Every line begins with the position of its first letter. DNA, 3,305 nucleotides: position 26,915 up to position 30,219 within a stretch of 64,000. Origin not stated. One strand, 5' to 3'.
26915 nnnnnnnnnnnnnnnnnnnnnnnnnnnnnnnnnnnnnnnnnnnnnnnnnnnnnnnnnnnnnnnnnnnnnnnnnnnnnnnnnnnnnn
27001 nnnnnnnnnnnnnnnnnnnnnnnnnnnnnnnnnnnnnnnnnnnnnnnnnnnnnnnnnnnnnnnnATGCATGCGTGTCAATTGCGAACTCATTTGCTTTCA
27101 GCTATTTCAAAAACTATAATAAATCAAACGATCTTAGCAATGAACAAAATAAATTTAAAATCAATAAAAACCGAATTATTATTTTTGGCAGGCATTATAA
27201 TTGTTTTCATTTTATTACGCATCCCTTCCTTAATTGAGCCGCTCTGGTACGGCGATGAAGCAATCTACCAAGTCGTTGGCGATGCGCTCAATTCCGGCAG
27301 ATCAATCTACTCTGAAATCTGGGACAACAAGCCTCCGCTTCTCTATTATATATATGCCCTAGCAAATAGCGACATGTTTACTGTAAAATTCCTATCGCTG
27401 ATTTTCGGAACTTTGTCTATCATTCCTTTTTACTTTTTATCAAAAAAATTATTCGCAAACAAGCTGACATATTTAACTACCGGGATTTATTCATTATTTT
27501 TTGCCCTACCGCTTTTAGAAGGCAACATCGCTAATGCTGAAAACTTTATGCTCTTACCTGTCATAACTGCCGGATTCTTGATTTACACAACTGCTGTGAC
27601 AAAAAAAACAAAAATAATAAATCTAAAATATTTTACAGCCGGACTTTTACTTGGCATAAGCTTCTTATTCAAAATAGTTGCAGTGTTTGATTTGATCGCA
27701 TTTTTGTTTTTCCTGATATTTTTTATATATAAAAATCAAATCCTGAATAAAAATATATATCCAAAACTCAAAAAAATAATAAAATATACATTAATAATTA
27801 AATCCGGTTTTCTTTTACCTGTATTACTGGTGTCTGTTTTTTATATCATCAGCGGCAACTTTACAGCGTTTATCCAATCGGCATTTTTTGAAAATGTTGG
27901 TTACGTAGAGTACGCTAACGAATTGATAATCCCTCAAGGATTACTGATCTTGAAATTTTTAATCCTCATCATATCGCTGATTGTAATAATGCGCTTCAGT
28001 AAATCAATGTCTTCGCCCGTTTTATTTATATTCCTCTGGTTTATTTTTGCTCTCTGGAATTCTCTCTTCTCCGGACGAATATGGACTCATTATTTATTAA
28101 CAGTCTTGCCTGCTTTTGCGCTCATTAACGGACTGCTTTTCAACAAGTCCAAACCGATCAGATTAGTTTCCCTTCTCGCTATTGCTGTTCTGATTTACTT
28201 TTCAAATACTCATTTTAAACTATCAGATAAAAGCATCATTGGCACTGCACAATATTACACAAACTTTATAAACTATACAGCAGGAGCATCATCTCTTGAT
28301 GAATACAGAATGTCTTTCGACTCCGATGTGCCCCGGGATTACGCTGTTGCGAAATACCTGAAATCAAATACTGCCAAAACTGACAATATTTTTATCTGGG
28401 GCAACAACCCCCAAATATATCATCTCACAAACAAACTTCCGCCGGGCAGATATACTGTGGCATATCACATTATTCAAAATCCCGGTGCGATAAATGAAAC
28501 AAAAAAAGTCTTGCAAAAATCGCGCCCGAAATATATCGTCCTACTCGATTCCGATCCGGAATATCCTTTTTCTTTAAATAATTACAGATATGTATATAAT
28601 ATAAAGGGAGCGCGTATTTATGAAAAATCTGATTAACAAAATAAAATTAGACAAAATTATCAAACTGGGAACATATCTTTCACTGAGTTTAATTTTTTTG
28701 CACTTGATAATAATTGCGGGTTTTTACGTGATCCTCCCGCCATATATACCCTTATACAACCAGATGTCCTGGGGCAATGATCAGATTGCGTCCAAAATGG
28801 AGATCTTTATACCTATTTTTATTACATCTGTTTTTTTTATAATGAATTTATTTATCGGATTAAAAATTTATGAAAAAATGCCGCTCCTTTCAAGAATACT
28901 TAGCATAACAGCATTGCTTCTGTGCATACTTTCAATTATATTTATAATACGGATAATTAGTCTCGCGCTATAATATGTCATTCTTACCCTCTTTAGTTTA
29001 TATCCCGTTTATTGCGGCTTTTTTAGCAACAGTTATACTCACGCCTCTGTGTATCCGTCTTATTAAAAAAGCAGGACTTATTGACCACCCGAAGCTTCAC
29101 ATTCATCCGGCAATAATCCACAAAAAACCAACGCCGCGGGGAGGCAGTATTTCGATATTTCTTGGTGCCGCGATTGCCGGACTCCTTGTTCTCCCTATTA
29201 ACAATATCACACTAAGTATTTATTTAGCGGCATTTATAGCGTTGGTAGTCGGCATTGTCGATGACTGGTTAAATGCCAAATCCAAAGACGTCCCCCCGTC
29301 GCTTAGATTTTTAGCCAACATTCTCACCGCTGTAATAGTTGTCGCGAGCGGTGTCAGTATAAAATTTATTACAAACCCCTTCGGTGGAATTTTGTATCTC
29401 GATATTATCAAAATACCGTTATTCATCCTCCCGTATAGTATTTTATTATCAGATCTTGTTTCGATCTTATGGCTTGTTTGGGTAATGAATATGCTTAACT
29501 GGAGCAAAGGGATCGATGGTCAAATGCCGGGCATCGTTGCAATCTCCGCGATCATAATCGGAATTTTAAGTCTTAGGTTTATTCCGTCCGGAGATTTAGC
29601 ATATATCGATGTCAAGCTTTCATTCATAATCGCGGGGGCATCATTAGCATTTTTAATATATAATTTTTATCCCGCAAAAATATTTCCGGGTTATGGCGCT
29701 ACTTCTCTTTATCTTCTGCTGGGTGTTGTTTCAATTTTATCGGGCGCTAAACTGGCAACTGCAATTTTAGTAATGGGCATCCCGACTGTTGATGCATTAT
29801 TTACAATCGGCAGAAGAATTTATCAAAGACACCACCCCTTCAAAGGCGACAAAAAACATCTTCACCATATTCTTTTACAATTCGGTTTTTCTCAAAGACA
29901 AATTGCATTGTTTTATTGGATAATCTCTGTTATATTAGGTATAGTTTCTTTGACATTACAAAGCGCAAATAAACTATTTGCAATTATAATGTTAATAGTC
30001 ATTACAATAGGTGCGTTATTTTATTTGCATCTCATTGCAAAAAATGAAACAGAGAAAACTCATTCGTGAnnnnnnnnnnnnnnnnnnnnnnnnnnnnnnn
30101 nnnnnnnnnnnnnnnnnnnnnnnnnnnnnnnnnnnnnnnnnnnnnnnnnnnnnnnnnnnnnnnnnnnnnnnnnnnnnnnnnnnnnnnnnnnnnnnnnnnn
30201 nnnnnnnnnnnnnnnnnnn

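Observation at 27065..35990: Envelope glycan cluster paralleling the actinobacterial decaprenyl-phospho-arabinose / arabinogalactan pathway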

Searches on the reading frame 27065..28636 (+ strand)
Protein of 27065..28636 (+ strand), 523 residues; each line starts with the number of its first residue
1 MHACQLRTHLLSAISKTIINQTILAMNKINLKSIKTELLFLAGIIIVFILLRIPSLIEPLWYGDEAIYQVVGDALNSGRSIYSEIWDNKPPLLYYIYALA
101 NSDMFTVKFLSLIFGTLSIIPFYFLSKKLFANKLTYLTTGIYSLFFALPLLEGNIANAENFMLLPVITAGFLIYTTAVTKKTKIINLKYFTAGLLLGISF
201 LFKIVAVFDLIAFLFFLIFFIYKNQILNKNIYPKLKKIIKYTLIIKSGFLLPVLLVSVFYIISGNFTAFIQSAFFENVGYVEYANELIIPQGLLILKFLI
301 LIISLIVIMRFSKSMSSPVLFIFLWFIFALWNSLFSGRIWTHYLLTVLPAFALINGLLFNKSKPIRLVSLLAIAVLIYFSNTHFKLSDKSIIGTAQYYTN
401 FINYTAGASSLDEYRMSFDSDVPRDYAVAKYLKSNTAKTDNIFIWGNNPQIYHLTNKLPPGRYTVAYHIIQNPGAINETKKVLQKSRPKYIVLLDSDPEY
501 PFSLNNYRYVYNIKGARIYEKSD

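Call 3: search_protein_families(library=pfam, proteins=[window:27065-28636:+], max_evalue=0.01)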
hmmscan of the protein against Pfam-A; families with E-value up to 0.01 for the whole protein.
window:27065-28636:+ (523 aa): 1 family
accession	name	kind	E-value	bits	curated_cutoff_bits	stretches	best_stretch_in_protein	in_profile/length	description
PF13231.12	PMT_2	-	2.1e-07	31.7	26.1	1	90-232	3-142/160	Dolichyl-phosphate-mannose-protein mannosyltransferase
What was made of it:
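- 27140..28636 (+): PMT_2-type GT-C glycosyltransferase (ArnT/PMT-like). It is the syntenic GT-C partner of the phosphoribosyltransferase. The ORF opens at 27065. PF13231, 31.7 bits against a cut-off of 26.1 (call 3).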

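Call 4: search_protein_families(library=ncbifam, proteins=[window:27065-28636:+], max_evalue=0.01)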
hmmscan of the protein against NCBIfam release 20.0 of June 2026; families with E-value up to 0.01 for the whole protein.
window:27065-28636:+ (523 aa): 0 families

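Call 88: search_solved_structures(query=window:27065-28636:+, max_evalue=1)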
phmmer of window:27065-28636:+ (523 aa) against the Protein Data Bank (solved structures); distinct sequences matched with E-value up to 1: 0.

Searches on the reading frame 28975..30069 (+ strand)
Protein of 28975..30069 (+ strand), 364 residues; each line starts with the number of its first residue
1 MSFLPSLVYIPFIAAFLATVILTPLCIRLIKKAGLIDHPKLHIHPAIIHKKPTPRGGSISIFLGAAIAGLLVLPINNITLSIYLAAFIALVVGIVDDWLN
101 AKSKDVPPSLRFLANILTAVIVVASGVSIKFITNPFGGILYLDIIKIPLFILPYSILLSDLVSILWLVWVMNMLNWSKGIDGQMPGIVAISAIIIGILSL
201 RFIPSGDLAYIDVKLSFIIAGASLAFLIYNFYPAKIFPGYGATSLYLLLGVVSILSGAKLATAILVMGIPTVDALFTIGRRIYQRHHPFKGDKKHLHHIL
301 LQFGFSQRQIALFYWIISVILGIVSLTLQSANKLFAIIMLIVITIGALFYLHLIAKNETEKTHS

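Call 3: search_protein_families(library=pfam, proteins=[window:28975-30069:+], max_evalue=0.01)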
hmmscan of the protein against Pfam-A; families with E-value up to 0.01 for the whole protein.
window:28975-30069:+ (364 aa): 1 family
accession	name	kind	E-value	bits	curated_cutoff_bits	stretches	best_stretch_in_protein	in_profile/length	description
PF00953.26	Glycos_transf_4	-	1.4e-21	77.6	27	1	80-256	2-159/160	Glycosyl transferase family 4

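Call 4: search_protein_families(library=ncbifam, proteins=[window:28975-30069:+], max_evalue=0.01)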
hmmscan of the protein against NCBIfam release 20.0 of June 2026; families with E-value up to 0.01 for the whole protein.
window:28975-30069:+ (364 aa): 3 families
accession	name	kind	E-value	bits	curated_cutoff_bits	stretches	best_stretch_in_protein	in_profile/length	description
NF053644.1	MraY_archaea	equivalog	2.9e-20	72.9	450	2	162-326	185-340/340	pseudomurein biosynthesis MraY family phospho-N-acetylmuramoyl-pentapeptide-transferase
TIGR02380.1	ECA_wecA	exception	6.5e-20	71.6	326.05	1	12-356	4-335/346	UDP-N-acetylglucosamine--undecaprenyl-phosphate N-acetylglucosaminephosphotransferase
TIGR00445.1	mraY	equivalog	1.6e-15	57.4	192.05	1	46-327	28-316/321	phospho-N-acetylmuramoyl-pentapeptide-transferase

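Call 87: search_solved_structures(query=window:28975-30069:+, max_evalue=0.01)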
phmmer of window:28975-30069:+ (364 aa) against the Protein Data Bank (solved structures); distinct sequences matched with E-value up to 0.01: 1.
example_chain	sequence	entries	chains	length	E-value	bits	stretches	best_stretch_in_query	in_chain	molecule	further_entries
9zno_A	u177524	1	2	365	1.1e-11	47.8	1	9-328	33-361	Phospho-N-acetylmuramoyl-pentapeptide-transferase (MraY)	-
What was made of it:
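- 28975..30069 (+): Polyprenyl-phosphate sugar-1-phosphate transferase of the MraY/WecA superfamily. It is probably the initiating enzyme of a lipid-linked glycan and is not a true MraY. Weak PDB match to an MraY, E = 1e-11 (call 87).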
